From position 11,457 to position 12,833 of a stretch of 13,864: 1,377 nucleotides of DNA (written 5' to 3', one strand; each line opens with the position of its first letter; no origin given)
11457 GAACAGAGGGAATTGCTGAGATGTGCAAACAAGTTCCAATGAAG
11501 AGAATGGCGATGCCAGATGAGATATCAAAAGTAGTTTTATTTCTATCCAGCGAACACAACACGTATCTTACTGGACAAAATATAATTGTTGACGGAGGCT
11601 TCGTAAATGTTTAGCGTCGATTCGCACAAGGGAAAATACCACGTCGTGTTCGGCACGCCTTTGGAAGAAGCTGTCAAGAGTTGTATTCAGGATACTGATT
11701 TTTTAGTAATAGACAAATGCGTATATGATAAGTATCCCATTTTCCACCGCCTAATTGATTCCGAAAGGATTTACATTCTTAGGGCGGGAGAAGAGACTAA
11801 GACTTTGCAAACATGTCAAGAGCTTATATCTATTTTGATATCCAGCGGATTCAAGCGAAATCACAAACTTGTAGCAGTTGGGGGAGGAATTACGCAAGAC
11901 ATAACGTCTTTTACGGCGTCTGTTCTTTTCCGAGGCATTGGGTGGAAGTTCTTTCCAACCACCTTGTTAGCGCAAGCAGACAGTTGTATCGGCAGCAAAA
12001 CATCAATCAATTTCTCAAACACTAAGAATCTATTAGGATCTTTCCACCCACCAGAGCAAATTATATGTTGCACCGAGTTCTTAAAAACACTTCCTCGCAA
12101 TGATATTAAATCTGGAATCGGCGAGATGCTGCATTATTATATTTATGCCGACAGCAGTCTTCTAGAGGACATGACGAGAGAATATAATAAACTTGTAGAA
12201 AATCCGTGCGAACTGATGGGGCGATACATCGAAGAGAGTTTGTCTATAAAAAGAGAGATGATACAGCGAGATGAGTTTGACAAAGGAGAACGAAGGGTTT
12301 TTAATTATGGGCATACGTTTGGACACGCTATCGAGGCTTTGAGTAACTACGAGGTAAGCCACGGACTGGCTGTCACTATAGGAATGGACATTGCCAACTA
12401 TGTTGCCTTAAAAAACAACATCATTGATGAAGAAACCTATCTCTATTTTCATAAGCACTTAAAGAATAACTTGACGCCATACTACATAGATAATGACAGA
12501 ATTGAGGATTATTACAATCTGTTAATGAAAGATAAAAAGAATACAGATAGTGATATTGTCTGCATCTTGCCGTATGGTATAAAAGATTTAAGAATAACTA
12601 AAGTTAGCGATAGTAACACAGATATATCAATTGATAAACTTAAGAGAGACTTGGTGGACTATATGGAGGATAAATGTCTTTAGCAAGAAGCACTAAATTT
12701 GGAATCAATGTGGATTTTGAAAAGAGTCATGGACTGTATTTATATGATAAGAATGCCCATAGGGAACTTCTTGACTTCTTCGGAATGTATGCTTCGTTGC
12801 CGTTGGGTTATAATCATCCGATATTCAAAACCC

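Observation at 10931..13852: A dehydroquinate-synthase-family enzyme, a LAT-like aminotransferase and an SDR sit inside a glycan cluster: candidate carbocyclic or amino-modified sugar module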

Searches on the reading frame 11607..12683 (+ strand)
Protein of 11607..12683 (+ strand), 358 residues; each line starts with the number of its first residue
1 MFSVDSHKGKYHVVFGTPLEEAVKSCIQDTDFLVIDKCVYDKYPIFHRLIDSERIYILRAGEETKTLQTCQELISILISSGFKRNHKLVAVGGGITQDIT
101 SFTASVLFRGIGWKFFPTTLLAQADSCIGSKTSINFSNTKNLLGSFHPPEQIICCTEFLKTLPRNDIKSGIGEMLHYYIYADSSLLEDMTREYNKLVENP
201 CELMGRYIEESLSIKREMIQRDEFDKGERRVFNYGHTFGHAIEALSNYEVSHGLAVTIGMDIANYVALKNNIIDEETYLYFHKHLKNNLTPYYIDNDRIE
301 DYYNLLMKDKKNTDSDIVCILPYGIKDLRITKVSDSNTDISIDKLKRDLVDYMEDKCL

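Call 4: search_protein_families(library=pfam, proteins=[window:11607-12683:+], max_evalue=0.01)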
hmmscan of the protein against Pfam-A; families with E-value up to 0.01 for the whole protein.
window:11607-12683:+ (358 aa): 2 families
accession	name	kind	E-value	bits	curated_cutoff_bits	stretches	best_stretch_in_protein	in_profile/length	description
PF01761.26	DHQ_synthase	-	2.8e-36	124.1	24.2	1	56-168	2-114/115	3-dehydroquinate synthase N-terminal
PF24621.2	DHQS_C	-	1.4e-33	116.3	27.6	1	170-312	1-144/144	3-dehydroquinate synthase C-terminal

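Call 6: search_protein_families(library=ncbifam, proteins=[window:11607-12683:+], max_evalue=0.001)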
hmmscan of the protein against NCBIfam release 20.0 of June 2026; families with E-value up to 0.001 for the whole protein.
window:11607-12683:+ (358 aa): 6 families
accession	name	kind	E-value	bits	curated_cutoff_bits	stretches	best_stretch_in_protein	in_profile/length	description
TIGR04425.1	P_lya_rel_AroB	hypoth_equivalog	9e-122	406.4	400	1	4-338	1-334/348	AroB-related putative sugar phosphate phospholyase (cyclizing)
TIGR01357.1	aroB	equivalog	1.4e-79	267.8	305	1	30-336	23-337/344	3-dehydroquinate synthase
NF004852.0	PRK06203.1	equivalog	6.3e-46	157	333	1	54-277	90-316/407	3-dehydroquinate synthase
NF010556.0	PRK13951.1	equivalog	1.4e-42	146.2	560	1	48-323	202-470/492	bifunctional shikimate kinase AroK/3-dehydroquinate synthase AroB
NF010627.0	PRK14021.1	equivalog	3.4e-38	131.4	565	1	60-315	245-509/542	bifunctional shikimate kinase/3-dehydroquinate synthase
NF002022.0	PRK00843.1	equivalog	2.7e-06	26.6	413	0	83-178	86-176/350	NAD(P)-dependent glycerol-1-phosphate dehydrogenase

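Call 8: find_homologous_proteins(query=window:11607-12683:+, max_evalue=1e-10)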
Query window:11607-12683:+ (358 aa): 6872 proteins with E <= 1e-10 among 8000 candidates; the best 120 are listed.
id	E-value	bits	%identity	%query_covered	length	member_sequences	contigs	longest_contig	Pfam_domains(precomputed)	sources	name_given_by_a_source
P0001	5.0e-241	817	100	100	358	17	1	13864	PF24621.3,PF01761.27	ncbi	-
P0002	1.0e-201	688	83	100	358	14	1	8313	PF24621.3,PF01761.27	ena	-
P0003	3.7e-198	676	82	100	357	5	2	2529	PF24621.3,PF01761.27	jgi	jgi:3-dehydroquinate synthase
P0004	3.6e-193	659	80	100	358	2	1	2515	PF24621.3,PF01761.27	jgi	-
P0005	1.1e-189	648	79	100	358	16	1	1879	PF24621.3,PF01761.27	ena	-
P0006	9.3e-185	632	76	100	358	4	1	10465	PF24621.3,PF01761.27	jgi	-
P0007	3.1e-169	581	85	82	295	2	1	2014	PF24621.3,PF01761.27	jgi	jgi:3-dehydroquinate synthase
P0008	5.8e-137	475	58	100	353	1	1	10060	PF24621.3,PF01761.27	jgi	-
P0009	2.9e-131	456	57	93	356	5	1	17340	PF24621.3,PF01761.27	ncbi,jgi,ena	jgi:3-dehydroquinate synthase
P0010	1.3e-128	447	56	98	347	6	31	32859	PF24621.3,PF01761.27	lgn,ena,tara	tara:strand:- start:7123 stop:8166 length:1044 start_codon:yes stop_codon:yes gene_type:complete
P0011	2.9e-128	446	55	98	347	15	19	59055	PF24621.3,PF01761.27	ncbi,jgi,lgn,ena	-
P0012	9.2e-126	438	53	98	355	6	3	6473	PF24621.3,PF01761.27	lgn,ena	-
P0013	9.7e-126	438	55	93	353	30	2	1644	PF24621.3,PF01761.27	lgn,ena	-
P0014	1.2e-125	437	56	94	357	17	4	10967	PF24621.3,PF01761.27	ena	-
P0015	2.0e-125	437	54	98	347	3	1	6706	PF24621.3,PF01761.27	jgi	jgi:3-dehydroquinate synthase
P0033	3.6e-107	377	50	94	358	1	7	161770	PF24621.3,PF01761.27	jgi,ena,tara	jgi:3-dehydroquinate synthase|tara:strand:+ start:592 stop:1668 length:1077 start_codon:yes stop_cod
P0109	2.8e-95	338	48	91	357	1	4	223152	PF24621.3,PF01761.27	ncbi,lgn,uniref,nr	ncbi:AroB-related putative sugar phosphate phospholyase (cyclizing) [Leptospira alstonii]|uniref:3-d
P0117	7.3e-95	336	45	96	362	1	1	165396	PF24621.3,PF01761.27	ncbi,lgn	ncbi:MAG: AroB-related putative sugar phosphate phospholyase (cyclizing) [Pseudomonadota bacterium]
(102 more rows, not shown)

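Call 10: find_encoding_contigs(protein=P0109, flank=10000, max_places=3)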
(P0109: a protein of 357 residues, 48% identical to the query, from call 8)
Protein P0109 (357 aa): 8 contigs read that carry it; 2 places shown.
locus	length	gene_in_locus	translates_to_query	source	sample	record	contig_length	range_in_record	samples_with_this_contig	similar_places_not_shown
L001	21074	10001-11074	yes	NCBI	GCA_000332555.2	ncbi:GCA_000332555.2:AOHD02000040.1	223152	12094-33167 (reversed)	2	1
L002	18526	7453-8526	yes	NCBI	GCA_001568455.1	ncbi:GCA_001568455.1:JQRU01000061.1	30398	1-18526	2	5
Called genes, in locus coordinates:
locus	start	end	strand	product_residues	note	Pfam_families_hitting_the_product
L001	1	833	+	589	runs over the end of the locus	PF27859:LIC12162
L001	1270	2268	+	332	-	PF01548:DEDD_Tnp_IS110, PF02371:Transposase_20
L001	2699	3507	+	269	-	PF13340:DUF4096, PF01609:DDE_Tnp_1, PF13586:DDE_Tnp_1_2 (weak)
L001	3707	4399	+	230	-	PF04199:Cyclase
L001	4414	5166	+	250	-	PF13489:Methyltransf_23 (weak), PF13847:Methyltransf_31, PF08241:Methyltransf_11, PF08242:Methyltransf_12, PF13649:Methyltransf_25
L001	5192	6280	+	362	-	PF00155:Aminotran_1_2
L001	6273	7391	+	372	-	PF01408:GFO_IDH_MocA, PF08635:ox_reductase_C (faint), PF22725:GFO_IDH_MocA_C3, PF02894:GFO_IDH_MocA_C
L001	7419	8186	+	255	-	PF02348:CTP_transf_3, PF12804:NTP_transf_3 (weak)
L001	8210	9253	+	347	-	PF01408:GFO_IDH_MocA, PF22725:GFO_IDH_MocA_C3, PF02894:GFO_IDH_MocA_C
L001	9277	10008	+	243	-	PF00106:adh_short, PF08659:KR (faint), PF13561:adh_short_C2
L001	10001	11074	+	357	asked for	PF01761:DHQ_synthase, PF24621:DHQS_C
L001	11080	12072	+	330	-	PF00389:2-Hacid_dh, PF02826:2-Hacid_dh_C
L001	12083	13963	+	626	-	-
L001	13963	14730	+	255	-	PF00483:NTP_transferase, PF12804:NTP_transf_3 (faint)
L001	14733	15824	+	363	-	PF01073:3Beta_HSD (weak), PF01370:Epimerase, PF02719:Polysacc_synt_2, PF04321:RmlD_sub_bind (weak), PF16363:GDP_Man_Dehyd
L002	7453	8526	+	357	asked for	PF01761:DHQ_synthase, PF24621:DHQS_C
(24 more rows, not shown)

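Call 11: find_encoding_contigs(protein=P0001, flank=10000, max_places=4)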
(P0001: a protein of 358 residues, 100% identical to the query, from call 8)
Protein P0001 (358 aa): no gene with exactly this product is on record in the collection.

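Call 12: search_solved_structures(query=window:11607-12683:+, max_evalue=0.00001, show_alignments=2)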
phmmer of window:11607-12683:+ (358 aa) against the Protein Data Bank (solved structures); distinct sequences matched with E-value up to 0.00001: 16.
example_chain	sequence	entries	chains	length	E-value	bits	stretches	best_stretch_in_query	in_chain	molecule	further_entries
3clh_A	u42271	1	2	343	1.4e-46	162.5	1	52-332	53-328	3-dehydroquinate synthase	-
5hvn_A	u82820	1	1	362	7.6e-44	153.5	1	53-338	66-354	3-dehydroquinate synthase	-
1xag_A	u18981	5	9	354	6.2e-43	150.5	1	29-335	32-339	3-dehydroquinate synthase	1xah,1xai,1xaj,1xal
3okf_A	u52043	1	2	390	8.5e-42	146.8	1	57-330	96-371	3-dehydroquinate synthase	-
5eks_A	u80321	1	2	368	4.6e-40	141.1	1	56-332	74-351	3-dehydroquinate synthase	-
1ujn_A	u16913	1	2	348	8.6e-39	136.9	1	55-323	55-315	dehydroquinate synthase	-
6lk2_A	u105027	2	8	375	4.3e-38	134.5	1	56-330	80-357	3-dehydroquinate synthase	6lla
3zok_A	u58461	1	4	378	1e-37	133.3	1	56-321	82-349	3-DEHYDROQUINATE SYNTHASE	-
3qbd_A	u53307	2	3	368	3.4e-37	131.6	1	49-313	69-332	3-dehydroquinate synthase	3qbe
2d2x_A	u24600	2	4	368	1.9e-36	129.2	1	31-287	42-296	2-deoxy-scyllo-inosose synthase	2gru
6c5c_A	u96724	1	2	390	1.3e-33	119.9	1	55-261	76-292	3-dehydroquinate synthase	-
7u5s_A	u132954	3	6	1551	1.2e-32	116.7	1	55-260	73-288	Pentafunctional AROM polypeptide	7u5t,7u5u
1dqs_A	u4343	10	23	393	1.8e-27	99.7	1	55-261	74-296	PROTEIN (3-DEHYDROQUINATE SYNTHASE) | 3-DEHYDROQUINATE SYNTHASE | Pentafunctional AROM polypeptide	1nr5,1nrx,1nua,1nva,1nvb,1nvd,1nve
6hqv_A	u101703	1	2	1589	2.6e-27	99.1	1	55-261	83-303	Pentafunctional AROM polypeptide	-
4p53_A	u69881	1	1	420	1.1e-24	90.5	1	55-275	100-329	Cyclase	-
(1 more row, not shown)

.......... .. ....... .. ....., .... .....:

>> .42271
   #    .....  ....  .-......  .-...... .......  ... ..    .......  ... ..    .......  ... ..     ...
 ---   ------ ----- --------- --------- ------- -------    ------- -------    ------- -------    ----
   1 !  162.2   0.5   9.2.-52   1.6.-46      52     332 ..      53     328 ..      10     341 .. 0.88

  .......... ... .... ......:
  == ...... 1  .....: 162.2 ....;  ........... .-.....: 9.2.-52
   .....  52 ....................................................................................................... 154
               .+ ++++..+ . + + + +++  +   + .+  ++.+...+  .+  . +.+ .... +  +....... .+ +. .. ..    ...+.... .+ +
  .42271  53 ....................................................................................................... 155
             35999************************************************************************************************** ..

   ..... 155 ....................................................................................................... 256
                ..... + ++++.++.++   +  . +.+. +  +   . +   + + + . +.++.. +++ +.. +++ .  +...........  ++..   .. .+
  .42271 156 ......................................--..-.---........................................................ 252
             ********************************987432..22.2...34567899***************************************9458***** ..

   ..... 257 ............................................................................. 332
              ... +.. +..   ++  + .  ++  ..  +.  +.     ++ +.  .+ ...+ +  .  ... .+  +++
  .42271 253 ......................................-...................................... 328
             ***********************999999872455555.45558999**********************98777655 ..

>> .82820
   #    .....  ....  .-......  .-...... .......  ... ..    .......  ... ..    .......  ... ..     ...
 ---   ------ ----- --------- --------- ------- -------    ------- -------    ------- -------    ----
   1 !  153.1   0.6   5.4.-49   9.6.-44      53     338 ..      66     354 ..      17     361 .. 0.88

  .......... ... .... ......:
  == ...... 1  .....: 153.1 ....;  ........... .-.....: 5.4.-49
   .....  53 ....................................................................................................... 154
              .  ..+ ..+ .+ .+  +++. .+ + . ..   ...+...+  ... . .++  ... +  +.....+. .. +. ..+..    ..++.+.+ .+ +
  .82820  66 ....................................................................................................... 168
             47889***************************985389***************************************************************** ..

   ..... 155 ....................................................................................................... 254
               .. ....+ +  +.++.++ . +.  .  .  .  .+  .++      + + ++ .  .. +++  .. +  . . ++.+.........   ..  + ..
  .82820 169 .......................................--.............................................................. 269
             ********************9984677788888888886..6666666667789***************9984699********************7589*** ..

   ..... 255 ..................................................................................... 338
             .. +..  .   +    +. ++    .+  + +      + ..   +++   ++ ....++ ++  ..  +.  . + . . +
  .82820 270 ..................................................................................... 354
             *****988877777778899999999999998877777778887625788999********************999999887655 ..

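Call 14: find_related_loci(query=window:11607-12683:+, collection=viral_contigs, flank=10000)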
Query window:11607-12683:+ (358 aa) in viral_contigs; peptide patterns used: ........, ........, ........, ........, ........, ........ (x = any residue, [..] = any of these).
11 stretches matched a pattern; 1 encode a relative of the query (tblastn E <= 1e-3); 1 distinct loci.
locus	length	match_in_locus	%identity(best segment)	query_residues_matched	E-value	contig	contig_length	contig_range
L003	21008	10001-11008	49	1-357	4e-98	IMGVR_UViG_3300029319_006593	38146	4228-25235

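Call 15: find_encoding_contigs(protein=P0002, flank=10000, max_places=2)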
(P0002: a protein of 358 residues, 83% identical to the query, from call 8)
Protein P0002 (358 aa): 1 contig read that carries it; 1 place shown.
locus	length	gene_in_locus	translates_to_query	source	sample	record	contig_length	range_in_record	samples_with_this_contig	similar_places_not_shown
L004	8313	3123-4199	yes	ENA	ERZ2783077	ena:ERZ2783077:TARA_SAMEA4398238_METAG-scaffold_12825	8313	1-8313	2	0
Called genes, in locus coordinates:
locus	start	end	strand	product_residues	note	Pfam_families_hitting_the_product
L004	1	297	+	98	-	?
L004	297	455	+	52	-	-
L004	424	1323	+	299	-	PF00777:Glyco_transf_29 (weak)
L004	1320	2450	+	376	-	PF02348:CTP_transf_3, PF02311:AraC_binding (weak), PF07883:Cupin_2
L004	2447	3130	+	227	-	PF04321:RmlD_sub_bind (weak), PF00106:adh_short, PF13561:adh_short_C2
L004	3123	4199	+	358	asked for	PF01761:DHQ_synthase, PF24621:DHQS_C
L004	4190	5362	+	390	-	PF00202:Aminotran_3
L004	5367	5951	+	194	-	PF13580:SIS_2 (weak)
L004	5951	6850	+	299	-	PF01370:Epimerase, PF04321:RmlD_sub_bind (weak), PF16363:GDP_Man_Dehyd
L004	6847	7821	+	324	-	PF01370:Epimerase, PF04321:RmlD_sub_bind (weak), PF16363:GDP_Man_Dehyd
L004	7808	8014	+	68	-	-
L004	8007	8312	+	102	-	?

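Call 16: find_encoding_contigs(protein=P0006, flank=10000, max_places=2)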
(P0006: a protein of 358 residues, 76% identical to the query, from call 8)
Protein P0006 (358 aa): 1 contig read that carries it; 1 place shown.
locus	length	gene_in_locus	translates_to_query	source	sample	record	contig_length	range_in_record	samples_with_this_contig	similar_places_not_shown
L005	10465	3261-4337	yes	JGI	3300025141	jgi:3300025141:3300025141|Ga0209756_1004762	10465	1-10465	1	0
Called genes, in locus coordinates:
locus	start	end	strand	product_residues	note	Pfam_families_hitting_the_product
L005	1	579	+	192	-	?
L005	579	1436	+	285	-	PF00777:Glyco_transf_29 (weak)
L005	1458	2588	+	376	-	PF02348:CTP_transf_3, PF01050:MannoseP_isomer (faint), PF02311:AraC_binding (weak), PF07883:Cupin_2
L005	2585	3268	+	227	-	PF04321:RmlD_sub_bind (faint), PF00106:adh_short, PF13561:adh_short_C2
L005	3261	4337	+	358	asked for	PF01761:DHQ_synthase, PF24621:DHQS_C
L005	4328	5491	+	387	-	PF00202:Aminotran_3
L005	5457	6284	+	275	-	PF01973:MptE-like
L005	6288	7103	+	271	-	PF02826:2-Hacid_dh_C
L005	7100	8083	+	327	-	PF01408:GFO_IDH_MocA, PF22725:GFO_IDH_MocA_C3, PF02894:GFO_IDH_MocA_C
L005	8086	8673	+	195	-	PF13580:SIS_2, PF01380:SIS (weak)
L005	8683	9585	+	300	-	PF01370:Epimerase, PF04321:RmlD_sub_bind (weak), PF16363:GDP_Man_Dehyd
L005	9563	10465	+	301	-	?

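Call 17: find_encoding_contigs(protein=P0011, flank=10000, max_places=3)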
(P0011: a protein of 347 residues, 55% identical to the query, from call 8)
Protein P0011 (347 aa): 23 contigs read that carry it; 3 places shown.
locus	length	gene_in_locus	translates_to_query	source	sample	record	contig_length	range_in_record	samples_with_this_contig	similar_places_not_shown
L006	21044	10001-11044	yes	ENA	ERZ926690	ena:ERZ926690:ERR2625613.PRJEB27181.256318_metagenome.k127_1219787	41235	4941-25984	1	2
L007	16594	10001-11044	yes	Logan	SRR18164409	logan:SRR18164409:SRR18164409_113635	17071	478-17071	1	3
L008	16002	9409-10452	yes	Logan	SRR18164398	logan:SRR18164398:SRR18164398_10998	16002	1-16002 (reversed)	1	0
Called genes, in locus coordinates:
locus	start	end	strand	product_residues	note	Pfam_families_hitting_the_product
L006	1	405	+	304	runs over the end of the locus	PF13524:Glyco_trans_1_2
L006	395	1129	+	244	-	PF00535:Glycos_transf_2, PF10111:Glyco_tranf_2_2 (weak), PF13641:Glyco_tranf_2_3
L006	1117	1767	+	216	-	PF00456:Transketolase_N (weak), PF09364:XFP_N (weak)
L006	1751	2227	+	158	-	PF02779:Transket_pyr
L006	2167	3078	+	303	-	PF01370:Epimerase, PF04321:RmlD_sub_bind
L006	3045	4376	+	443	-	PF01041:DegT_DnrJ_EryC1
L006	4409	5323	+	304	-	PF01370:Epimerase, PF16363:GDP_Man_Dehyd, PF04321:RmlD_sub_bind, PF07993:NAD_binding_4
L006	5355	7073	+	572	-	PF02310:B12-binding, PF04055:Radical_SAM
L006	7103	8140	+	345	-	PF00777:Glyco_transf_29 (weak)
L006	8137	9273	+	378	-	PF02348:CTP_transf_3, PF02311:AraC_binding (weak), PF07883:Cupin_2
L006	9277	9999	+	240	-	PF00106:adh_short, PF01370:Epimerase (weak), PF08659:KR (weak), PF13561:adh_short_C2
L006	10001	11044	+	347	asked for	PF01761:DHQ_synthase, PF24621:DHQS_C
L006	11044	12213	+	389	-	PF00202:Aminotran_3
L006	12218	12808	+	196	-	-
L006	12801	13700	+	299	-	PF01370:Epimerase, PF16363:GDP_Man_Dehyd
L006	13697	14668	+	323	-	PF01370:Epimerase, PF04321:RmlD_sub_bind (weak), PF16363:GDP_Man_Dehyd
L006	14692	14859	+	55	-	-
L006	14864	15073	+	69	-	-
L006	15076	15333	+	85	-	PF09723:Zn_ribbon_8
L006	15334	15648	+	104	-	-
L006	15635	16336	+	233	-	-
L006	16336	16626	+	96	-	-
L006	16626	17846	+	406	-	PF01551:Peptidase_M23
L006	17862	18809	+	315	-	-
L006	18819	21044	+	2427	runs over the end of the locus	-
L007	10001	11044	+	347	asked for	PF01761:DHQ_synthase, PF24621:DHQS_C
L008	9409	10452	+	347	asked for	PF01761:DHQ_synthase, PF24621:DHQS_C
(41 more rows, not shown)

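Call 26: search_protein_families(library=phrogs, proteins=[L006:15334-15648:+, L006:15635-16336:+, L006:16626-17846:+, L006:17862-18809:+, L006:18819-21044:+, L003:16182-17180:+, L003:17225-18112:+, L003:19409-20755:+, L003:2079-3425:+, L003:6267-7448:+], max_evalue=0.001)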
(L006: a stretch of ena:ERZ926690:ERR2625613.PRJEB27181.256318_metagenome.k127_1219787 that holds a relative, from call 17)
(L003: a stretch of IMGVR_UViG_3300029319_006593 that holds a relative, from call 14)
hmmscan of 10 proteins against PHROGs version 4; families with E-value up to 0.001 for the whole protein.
L006:15334-15648:+ (104 aa): 0 families

L006:15635-16336:+ (233 aa): 0 families

L006:16626-17846:+ (406 aa): 19 families
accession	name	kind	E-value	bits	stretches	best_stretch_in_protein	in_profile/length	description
phrog_6700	-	lysis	6.7e-22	77.3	1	265-398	2619-2732/2898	endolysin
phrog_7767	-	other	1e-20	75.3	1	257-394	4-123/194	metallo-endopeptidase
phrog_21656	-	other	5.6e-16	58.7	1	260-398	625-751/1022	peptidase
phrog_14988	-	other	3.8e-13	50.7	1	259-388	16-137/272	peptidase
phrog_10030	-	tail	2.3e-12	46.1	1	267-389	1909-2017/2105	tail length tape measure protein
phrog_880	-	lysis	3.9e-12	47.3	1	257-392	15-138/435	endolysin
phrog_3578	-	lysis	2e-11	44.9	1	270-394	234-360/405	endolysin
phrog_28672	-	other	1.4e-10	41.4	1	250-378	267-374/397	metallo-endopeptidase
phrog_37190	-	other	3.2e-09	37.6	1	269-392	138-240/244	peptidase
phrog_3084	-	lysis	4.6e-09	36.8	1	257-390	10-134/468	endolysin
phrog_4070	-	tail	5.4e-09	35.7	1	265-386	618-718/989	tail length tape measure protein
phrog_16615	-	other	7.8e-09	35.8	1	259-387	406-514/529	peptidase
phrog_1067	-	head and packaging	5.3e-08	32.8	1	268-390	758-863/991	minor head protein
phrog_36429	-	unknown function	2.7e-07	29.7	1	321-392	160-235/1159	-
phrog_167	-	tail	2.2e-06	26.7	1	262-371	1208-1286/1555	tail length tape measure protein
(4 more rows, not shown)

L006:17862-18809:+ (315 aa): 0 families

L006:18819-21044:+ (742 aa): 0 families

L003:16182-17180:+ (332 aa): 3 families
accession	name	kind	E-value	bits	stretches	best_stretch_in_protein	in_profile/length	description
phrog_97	-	other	7.9e-62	211.1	2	21-219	46-247/506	UvsX-like recombinase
phrog_8337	-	DNA, RNA and nucleotide metabolism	1e-30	108.1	1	24-226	49-244/273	DNA repair protein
phrog_9666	-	unknown function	1.6e-20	73.9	1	60-289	486-728/779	-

L003:17225-18112:+ (295 aa): 2 families
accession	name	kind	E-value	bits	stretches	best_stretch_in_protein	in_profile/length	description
phrog_12094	-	unknown function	1.4e-48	166.4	1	21-290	6-276/281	-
phrog_1221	-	unknown function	0.00021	21.5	1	122-215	162-260/355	-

L003:19409-20755:+ (448 aa): 7 families
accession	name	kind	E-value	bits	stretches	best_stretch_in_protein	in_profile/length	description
phrog_4871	-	other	5.9e-79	267.4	1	135-422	445-741/764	ATP-dependent protease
phrog_3757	-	unknown function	1.4e-09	38.8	1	165-217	109-161/367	-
phrog_168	-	DNA, RNA and nucleotide metabolism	1.6e-07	32.3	1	180-276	40-125/314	clamp loader of DNA polymerase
phrog_7998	-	unknown function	5.9e-07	30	1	156-261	17-128/339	-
phrog_10401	-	other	2.2e-06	27.7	1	180-262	458-529/667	ATPase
phrog_4339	-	unknown function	2.3e-05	24.7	0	182-218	51-87/552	-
phrog_1297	-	other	3.5e-05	24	1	173-282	16-130/356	ATPase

L003:2079-3425:+ (448 aa): 1 family
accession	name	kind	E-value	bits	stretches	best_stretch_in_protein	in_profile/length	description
phrog_7162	-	moron, auxiliary metabolic gene and host takeover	3.9e-32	112.7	1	66-435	6-302/309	glycosyltransferase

L003:6267-7448:+ (393 aa): 1 family
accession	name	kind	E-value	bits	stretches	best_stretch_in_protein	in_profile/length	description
phrog_3139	-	other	1.2e-68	232.8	1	18-381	23-374/387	aminotransferase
